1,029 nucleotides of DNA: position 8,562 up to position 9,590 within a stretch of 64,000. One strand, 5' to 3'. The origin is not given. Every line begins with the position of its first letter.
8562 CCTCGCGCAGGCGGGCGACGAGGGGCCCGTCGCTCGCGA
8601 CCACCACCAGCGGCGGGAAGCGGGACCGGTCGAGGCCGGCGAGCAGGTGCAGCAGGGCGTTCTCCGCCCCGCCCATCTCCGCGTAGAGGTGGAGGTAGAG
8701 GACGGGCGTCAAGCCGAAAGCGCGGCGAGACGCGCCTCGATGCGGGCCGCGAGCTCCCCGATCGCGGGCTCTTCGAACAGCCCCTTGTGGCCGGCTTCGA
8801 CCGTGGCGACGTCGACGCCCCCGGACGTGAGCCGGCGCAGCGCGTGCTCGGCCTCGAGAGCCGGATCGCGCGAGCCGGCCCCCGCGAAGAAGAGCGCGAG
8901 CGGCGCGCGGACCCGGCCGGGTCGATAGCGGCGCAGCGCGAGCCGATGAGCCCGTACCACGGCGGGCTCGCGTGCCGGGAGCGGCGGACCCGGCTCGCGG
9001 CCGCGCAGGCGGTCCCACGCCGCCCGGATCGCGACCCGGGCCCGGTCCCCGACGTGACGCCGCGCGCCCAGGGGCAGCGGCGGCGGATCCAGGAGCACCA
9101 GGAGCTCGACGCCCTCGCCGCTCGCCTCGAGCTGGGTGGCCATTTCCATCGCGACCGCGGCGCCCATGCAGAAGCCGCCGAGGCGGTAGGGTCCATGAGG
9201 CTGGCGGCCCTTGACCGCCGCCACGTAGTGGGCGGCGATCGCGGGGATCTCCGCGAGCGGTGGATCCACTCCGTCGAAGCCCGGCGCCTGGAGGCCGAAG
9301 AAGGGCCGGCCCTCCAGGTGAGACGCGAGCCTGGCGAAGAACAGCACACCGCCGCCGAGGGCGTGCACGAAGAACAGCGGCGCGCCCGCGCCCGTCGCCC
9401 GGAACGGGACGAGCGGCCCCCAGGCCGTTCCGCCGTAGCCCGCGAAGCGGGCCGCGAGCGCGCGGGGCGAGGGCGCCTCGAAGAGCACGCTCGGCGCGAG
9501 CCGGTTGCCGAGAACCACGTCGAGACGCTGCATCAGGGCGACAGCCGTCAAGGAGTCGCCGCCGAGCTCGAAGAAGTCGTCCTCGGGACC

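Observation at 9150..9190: The thioesterase domain of the A-PCP-TE enzyme carries GxCxG (GGFCMG) instead of the canonical GxSxG nucleophile elbow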

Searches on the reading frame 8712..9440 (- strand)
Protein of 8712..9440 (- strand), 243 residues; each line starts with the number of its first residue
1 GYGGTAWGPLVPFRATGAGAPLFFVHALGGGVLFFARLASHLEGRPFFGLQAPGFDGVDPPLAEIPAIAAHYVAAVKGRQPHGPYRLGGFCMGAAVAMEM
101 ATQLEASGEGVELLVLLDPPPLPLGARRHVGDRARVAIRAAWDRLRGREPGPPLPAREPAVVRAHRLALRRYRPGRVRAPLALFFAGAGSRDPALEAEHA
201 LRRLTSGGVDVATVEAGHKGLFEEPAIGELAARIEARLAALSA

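Call 8: search_solved_structures(query=window:8712-9440:-, max_evalue=0.001, show_alignments=4)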
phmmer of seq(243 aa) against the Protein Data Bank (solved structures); distinct sequences matched with E-value up to 0.001: 30.
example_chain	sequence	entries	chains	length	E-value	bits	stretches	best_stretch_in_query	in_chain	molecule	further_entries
7dxo_A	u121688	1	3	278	5.1e-22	82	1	7-123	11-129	Non-ribosomal peptide synthetase 4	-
7crn_A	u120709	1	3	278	6.6e-22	81.6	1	7-123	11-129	Non-ribosomal peptide synthetase 4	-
7mhd_A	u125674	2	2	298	3.2e-15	59.7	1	18-107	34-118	Fatty acid synthase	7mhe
2px6_A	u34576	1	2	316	3.4e-15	59.6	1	18-107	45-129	Thioesterase domain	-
4z49_A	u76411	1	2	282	3.6e-15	59.6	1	18-108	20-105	Fatty acid synthase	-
1xkt_A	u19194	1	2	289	4.5e-15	59.2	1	18-107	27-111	fatty acid synthase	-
4zxh_A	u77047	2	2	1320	6.5e-15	58.7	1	19-127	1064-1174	ABBFA_003403 | Tyrocidine synthetase 3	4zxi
3tjm_A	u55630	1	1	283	1.6e-14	57.4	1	18-108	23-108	Fatty acid synthase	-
6ojc_A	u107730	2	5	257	4.8e-14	55.9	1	14-236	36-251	NocB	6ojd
7r0x_A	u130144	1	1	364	6e-14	55.5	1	22-123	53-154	Polyketide synthase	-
2vz8_A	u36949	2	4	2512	6.5e-14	55.4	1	17-107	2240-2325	FATTY ACID SYNTHASE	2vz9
9b80_A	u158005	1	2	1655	2e-13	53.8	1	18-107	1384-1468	Fatty acid synthase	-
8eyi_E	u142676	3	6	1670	2.1e-13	53.8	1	18-107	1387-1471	Fatty acid synthase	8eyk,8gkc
8vf7_A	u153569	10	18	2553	4.9e-13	52.6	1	18-107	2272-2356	Fatty acid synthase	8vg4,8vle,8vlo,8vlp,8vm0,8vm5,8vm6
8vf7_B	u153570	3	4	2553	4.9e-13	52.6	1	18-107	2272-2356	Fatty acid synthase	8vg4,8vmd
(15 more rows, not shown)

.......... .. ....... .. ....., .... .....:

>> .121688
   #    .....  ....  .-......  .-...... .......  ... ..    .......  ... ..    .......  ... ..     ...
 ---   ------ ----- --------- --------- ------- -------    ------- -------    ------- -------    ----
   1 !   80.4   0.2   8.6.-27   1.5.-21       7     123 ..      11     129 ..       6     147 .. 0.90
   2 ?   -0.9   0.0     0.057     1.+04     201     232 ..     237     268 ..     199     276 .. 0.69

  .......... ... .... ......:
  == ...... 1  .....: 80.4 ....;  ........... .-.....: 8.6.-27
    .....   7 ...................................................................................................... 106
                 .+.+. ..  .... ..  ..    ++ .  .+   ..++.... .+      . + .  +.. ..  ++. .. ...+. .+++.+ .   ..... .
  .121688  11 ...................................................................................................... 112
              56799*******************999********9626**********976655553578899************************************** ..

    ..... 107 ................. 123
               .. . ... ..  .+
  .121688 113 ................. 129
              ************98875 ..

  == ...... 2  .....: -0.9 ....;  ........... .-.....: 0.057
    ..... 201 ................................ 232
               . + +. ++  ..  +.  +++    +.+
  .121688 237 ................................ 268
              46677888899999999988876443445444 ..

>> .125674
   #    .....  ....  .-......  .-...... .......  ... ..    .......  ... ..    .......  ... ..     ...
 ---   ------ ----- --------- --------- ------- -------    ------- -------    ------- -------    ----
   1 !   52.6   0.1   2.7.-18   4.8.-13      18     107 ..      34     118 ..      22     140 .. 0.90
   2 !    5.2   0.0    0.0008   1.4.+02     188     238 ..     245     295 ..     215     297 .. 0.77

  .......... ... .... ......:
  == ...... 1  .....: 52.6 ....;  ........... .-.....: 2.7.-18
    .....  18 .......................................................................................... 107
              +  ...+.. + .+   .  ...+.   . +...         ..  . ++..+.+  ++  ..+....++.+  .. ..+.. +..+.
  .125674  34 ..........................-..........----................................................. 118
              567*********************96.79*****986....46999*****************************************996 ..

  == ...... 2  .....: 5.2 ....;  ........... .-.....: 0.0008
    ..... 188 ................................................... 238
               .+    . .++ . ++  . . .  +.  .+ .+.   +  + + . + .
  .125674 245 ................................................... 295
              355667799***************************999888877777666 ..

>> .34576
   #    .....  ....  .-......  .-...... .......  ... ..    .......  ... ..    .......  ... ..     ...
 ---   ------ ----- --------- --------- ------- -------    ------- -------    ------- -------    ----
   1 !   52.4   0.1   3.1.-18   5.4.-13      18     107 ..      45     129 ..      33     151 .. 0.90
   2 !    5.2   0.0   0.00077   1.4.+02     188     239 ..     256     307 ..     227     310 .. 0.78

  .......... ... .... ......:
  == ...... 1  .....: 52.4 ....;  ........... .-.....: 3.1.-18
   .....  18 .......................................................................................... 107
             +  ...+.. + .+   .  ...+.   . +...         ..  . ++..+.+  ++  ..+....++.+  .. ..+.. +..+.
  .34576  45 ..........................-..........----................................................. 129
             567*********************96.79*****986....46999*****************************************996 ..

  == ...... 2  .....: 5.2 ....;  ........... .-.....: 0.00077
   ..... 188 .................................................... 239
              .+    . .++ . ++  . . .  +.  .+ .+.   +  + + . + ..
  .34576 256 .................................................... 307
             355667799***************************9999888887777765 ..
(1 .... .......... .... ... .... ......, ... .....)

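Call 9: find_homologous_proteins(query=window:8712-9440:-)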
Query seq(243 aa) (243 aa): 23 proteins with E <= 0.001 among 8000 candidates.
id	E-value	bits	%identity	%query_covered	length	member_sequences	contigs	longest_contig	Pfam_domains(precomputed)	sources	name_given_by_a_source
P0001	6.1e-88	313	64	99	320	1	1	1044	PF00550.32,PF12697.14,PF00561.27,PF00975.27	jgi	jgi:thioesterase domain-containing protein/acyl carrier protein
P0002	2.2e-27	114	36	92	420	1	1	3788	PF00550.32,PF13193.13,PF00975.27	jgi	jgi:thioesterase domain-containing protein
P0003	7.9e-25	106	30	99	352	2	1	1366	PF00550.32,PF00975.27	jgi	-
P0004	5.6e-24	103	45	47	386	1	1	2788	PF00550.32,PF00561.27,PF00975.27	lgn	-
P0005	1.2e-23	102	30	94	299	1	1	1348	PF00975.27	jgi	jgi:thioesterase domain-containing protein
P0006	1.0e-19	89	39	69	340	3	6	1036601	PF00550.32,PF12697.14,PF00561.27,PF00975.27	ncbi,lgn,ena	-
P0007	2.3e-19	88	34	95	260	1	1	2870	PF12697.14,PF00561.27,PF00975.27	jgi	jgi:thioesterase domain-containing protein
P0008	5.1e-19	87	35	95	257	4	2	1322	PF12697.14,PF00561.27,PF00975.27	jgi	jgi:thioesterase domain-containing protein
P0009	9.6e-19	86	47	43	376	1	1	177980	PF00550.32,PF13193.13,PF00975.27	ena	-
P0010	1.8e-18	85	47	46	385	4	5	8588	PF00550.32,PF00561.27,PF00975.27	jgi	-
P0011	3.4e-18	84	32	85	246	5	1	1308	PF12697.14,PF00561.27,PF00975.27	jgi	jgi:thioesterase domain-containing protein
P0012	2.7e-17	81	50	43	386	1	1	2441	PF00550.32,PF00975.27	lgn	-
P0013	4.1e-17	81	40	55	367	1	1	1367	PF00550.32,PF00975.27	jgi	jgi:syringomycin synthetase protein SyrE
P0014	2.7e-15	75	43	46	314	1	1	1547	PF00975.27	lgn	-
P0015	6.2e-14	70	33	96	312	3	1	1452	PF00550.32,PF12697.14,PF00975.27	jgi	-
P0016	7.6e-13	67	28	93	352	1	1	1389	PF00550.32,PF00975.27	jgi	jgi:thioesterase domain-containing protein/acyl carrier protein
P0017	2.8e-12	65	31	79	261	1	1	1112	PF12697.14,PF00975.27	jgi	jgi:thioesterase domain-containing protein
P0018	5.2e-12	64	35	64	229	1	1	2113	PF00975.27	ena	-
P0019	4.9e-10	58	52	29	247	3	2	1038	PF00975.27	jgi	jgi:thioesterase domain-containing protein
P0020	9.8e-10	57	35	44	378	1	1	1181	PF00550.32,PF00975.27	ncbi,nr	ncbi:MAG: hypothetical protein IAI49_09940, partial [Candidatus Eremiobacteraeota bacterium]|nr:hypo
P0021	9.8e-9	53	35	53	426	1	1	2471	PF00550.32,PF12697.14,PF13193.13,PF00975.27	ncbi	ncbi:MAG: alpha/beta fold hydrolase, partial [Microbacteriaceae bacterium]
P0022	1.5e-5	43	38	42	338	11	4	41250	PF00550.32,PF12697.14,PF00975.27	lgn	-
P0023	4.8e-5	41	33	41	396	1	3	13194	PF00975.27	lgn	-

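Call 16: find_encoding_contigs(protein=P0001, flank=5000, max_places=3)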
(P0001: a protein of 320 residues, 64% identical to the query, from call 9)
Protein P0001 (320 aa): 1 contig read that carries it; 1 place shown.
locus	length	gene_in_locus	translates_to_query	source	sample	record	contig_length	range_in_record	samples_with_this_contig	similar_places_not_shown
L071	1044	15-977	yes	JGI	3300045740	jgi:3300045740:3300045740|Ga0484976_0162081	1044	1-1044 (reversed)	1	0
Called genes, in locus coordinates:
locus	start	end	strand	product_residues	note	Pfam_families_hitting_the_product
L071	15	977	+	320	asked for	PF00550:PP-binding, PF00561:Abhydrolase_1 (weak), PF00975:Thioesterase, PF12697:Abhydrolase_6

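Call 24: predict_structure(alignment_id=A1)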
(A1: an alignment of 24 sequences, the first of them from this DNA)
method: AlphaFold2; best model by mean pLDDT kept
length: 243 residues; sequences in the alignment: 24
mean_pLDDT: 89.3   pTM: 0.86
mean pLDDT of the five models: 89.3, 88.2, 87.1, 87.0, 86.5
residues with pLDDT >= 90: 178; 70-90: 38; 50-70: 20; < 50: 7
segments of 3 or more residues with pLDDT < 50: 1-4, 126-128
pLDDT, mean of each block of 10 residues (from residue 1): 61 96 94 95 96 92 97 98 98 97 98 97 61 69 74 76 93 95 89 82 95 95 97 97 91
secondary structure, 60 per line:
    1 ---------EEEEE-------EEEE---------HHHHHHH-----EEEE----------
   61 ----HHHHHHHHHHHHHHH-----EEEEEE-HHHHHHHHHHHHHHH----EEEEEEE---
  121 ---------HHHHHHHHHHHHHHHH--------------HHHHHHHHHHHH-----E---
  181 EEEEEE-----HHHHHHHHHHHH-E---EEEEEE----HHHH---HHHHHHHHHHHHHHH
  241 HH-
elements in order: E10-14 E22-25 H35-41 E47-50 H65-79 E85-90 H92-106 E111-117 H130-145 H160-171 E181-186 H192-203 E209-214 H219-222 H226-242

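Call 27: search_protein_representatives(protein=window:8712-9440:-)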
Query: 243 residues. Proteins with E-value up to 0.001 (for the whole library): 31888; up to 1e-10: 17083; up to 1e-30: 65. The best 150 are listed.
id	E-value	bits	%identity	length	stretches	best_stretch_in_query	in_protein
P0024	1.6e-85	303.1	58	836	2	4-243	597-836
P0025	1.9e-57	211.2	41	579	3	6-124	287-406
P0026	3.2e-56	207.1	52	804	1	5-238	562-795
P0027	9.4e-49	182.7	47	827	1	7-238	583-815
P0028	1.6e-47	178.7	37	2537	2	5-233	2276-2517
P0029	2.9e-47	177.8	39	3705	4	5-121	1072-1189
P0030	1.7e-45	172.0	49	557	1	7-237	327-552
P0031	2.6e-44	168.2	40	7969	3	9-119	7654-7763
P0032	4.3e-44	167.4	38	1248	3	6-119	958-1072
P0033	2.2e-43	165.1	44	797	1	8-235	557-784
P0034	1.0e-42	162.9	36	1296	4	6-120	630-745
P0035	2.5e-42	161.7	44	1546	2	6-114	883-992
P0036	3.6e-42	161.1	35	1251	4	6-137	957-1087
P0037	5.2e-42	160.6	38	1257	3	8-121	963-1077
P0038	2.8e-41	158.2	38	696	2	9-220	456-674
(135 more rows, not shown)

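Call 33: find_encoding_contigs(protein=P0024, flank=10000, max_places=2)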
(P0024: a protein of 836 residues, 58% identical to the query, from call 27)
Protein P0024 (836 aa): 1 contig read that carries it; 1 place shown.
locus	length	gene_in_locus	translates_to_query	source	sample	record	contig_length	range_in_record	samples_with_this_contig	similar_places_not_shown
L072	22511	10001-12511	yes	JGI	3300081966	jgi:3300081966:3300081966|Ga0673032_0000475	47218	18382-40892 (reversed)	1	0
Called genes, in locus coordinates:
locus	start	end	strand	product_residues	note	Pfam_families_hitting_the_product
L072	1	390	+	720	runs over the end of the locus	PF03030:H_PPase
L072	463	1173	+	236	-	PF09335:VTT_dom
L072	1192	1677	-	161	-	PF11138:DUF2911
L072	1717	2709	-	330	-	PF00535:Glycos_transf_2, PF10111:Glyco_tranf_2_2, PF13641:Glyco_tranf_2_3, PF13506:Glyco_transf_21, PF13632:Glyco_trans_2_3, PF02709:Glyco_transf_7C (weak)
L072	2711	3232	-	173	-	-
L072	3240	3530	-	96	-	-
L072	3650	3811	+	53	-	-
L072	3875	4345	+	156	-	PF00210:Ferritin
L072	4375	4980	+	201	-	PF00111:Fer2, PF01799:Fer2_2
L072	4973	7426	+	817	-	PF01315:Ald_Xan_dh_C, PF02738:MoCoBD_1, PF20256:MoCoBD_2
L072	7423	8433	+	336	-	PF00941:FAD_binding_5, PF03450:CO_deh_flav_C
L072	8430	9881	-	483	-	PF00535:Glycos_transf_2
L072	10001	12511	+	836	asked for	PF00501:AMP-binding, PF13193:AMP-binding_C, PF00550:PP-binding, PF00561:Abhydrolase_1 (faint), PF00975:Thioesterase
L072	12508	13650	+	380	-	PF13439:Glyco_transf_4, PF13579:Glyco_trans_4_4 (weak), PF20706:GT4-conflict, PF00534:Glycos_transf_1, PF13692:Glyco_trans_1_4, PF13524:Glyco_trans_1_2 (weak)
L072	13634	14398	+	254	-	PF01061:ABC2_membrane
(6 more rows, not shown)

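Call 42: fold_search(model_id=the predicted structure, library=pdb)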
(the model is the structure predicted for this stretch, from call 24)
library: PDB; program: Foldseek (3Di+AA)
matches with E <= 10: 1730; with E <= 0.001: 1089
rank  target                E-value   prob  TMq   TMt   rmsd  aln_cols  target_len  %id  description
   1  7dxo_A                1.3e-19  1.00  0.74  0.68  10.6       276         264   27  The mutant of bifunctional thioesterase catalyzing epimerization and cyclization (released 2022-01-26)
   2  7crn_C                3.4e-19  1.00  0.73  0.67  11.3       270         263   27  The Functional Characterization and Crystal Structure of the Bifunctional Thioesterase Catalyzing Epimerization and Cy (released 2021-08-18)
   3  7crn_A                7.7e-19  1.00  0.72  0.67   8.6       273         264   28  The Functional Characterization and Crystal Structure of the Bifunctional Thioesterase Catalyzing Epimerization and Cy (released 2021-08-18)
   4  6ojd_D                2.3e-17  1.00  0.72  0.79   7.2       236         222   28  A high-resolution crystal structure of covalent complex of NocB thioesterase domain with fluorophosphonate nocardicin  (released 2019-09-11)
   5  6ojd_C                4.9e-17  1.00  0.68  0.73   7.3       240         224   27  A high-resolution crystal structure of covalent complex of NocB thioesterase domain with fluorophosphonate nocardicin  (released 2019-09-11)
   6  6ojd_A                4.9e-17  1.00  0.68  0.72   7.2       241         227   28  A high-resolution crystal structure of covalent complex of NocB thioesterase domain with fluorophosphonate nocardicin  (released 2019-09-11)
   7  2px6_B                2.0e-16  1.00  0.69  0.64   6.6       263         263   25  Crystal structure of the thioesterase domain of human fatty acid synthase inhibited by Orlistat (released 2007-07-10)
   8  4zxh                  2.7e-16  1.00  0.73  0.14   7.7       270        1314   21  Crystal Structure of holo-AB3403 a four domain nonribosomal peptide synthetase from Acinetobacter Baumanii (released 2015-12-30)
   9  6ojc                  3.1e-16  1.00  0.68  0.74   7.0       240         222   28  A high-resolution crystal structure of NocB thioesterase domain from Nocardicin cluster (released 2019-09-11)
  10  6ojd_B                4.2e-16  1.00  0.70  0.74   7.2       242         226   28  A high-resolution crystal structure of covalent complex of NocB thioesterase domain with fluorophosphonate nocardicin  (released 2019-09-11)
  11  6ecf_C                1.8e-15  1.00  0.66  0.64   8.8       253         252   19  Vlm2 thioesterase domain with genetically encoded 2,3-diaminopropionic acid bound with a dodecadepsipeptide, space gro (released 2018-12-12)
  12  6ece_A                1.8e-15  1.00  0.66  0.63   7.5       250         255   20  Vlm2 thioesterase domain with genetically encoded 2,3-diaminopropionic acid bound with a dodecadepsipeptide, space gro (released 2018-12-12)
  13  6ecf_F                3.6e-15  1.00  0.70  0.66   7.5       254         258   20  Vlm2 thioesterase domain with genetically encoded 2,3-diaminopropionic acid bound with a dodecadepsipeptide, space gro (released 2018-12-12)
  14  9f7b                  4.3e-15  1.00  0.68  0.56   9.2       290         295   19  Thioesterase domain (GbnD6 TE domain) from the gladiolin PKS (released 2025-05-14)
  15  6ecf_A                5.2e-15  1.00  0.68  0.66   7.0       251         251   22  Vlm2 thioesterase domain with genetically encoded 2,3-diaminopropionic acid bound with a dodecadepsipeptide, space gro (released 2018-12-12)
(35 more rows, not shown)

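Call 76: search_solved_structures(query=A1, max_evalue=0.01, show_alignments=0)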
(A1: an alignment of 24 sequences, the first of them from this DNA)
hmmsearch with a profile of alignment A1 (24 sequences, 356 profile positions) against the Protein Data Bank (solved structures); distinct sequences matched with E-value up to 0.01: 173 (the best 60 are shown).
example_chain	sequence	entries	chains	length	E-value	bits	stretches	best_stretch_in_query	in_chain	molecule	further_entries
4zxh_A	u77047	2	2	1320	9.3e-69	235.8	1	5-343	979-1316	ABBFA_003403 | Tyrocidine synthetase 3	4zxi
2roq_A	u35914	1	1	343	2.8e-58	201.3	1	5-350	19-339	Enterobactin synthetase component F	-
3tej_A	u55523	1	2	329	1.8e-57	198.7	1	5-344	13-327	Enterobactin synthase component F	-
5ja1_A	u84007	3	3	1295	8.1e-57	196.5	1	5-344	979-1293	Enterobactin synthase component F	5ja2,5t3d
7crn_A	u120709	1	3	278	2.4e-49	172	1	78-344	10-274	Non-ribosomal peptide synthetase 4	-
7dxo_A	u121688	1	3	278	2e-48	168.9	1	78-344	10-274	Non-ribosomal peptide synthetase 4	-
8cuy_A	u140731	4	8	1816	5e-45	157.7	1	34-353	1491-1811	Polyketide synthase PKS13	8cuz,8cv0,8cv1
7uk4_A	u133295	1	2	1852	5.2e-45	157.7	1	34-353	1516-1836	Polyketide synthase PKS13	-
9f48_A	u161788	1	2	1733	7.2e-45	157.2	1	33-351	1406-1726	Polyketide synthase Pks13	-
6ojc_A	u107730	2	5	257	4.9e-37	131.4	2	87-206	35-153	NocB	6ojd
2px6_A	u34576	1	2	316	2e-36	129.4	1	62-345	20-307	Thioesterase domain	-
8eyi_E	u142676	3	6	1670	3e-36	128.9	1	5-345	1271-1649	Fatty acid synthase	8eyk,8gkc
9b80_A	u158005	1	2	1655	3.3e-36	128.7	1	5-345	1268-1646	Fatty acid synthase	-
7mhd_A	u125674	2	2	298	4.9e-36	128.2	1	87-344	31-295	Fatty acid synthase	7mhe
8vf7_A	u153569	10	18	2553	7e-36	127.6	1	5-345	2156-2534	Fatty acid synthase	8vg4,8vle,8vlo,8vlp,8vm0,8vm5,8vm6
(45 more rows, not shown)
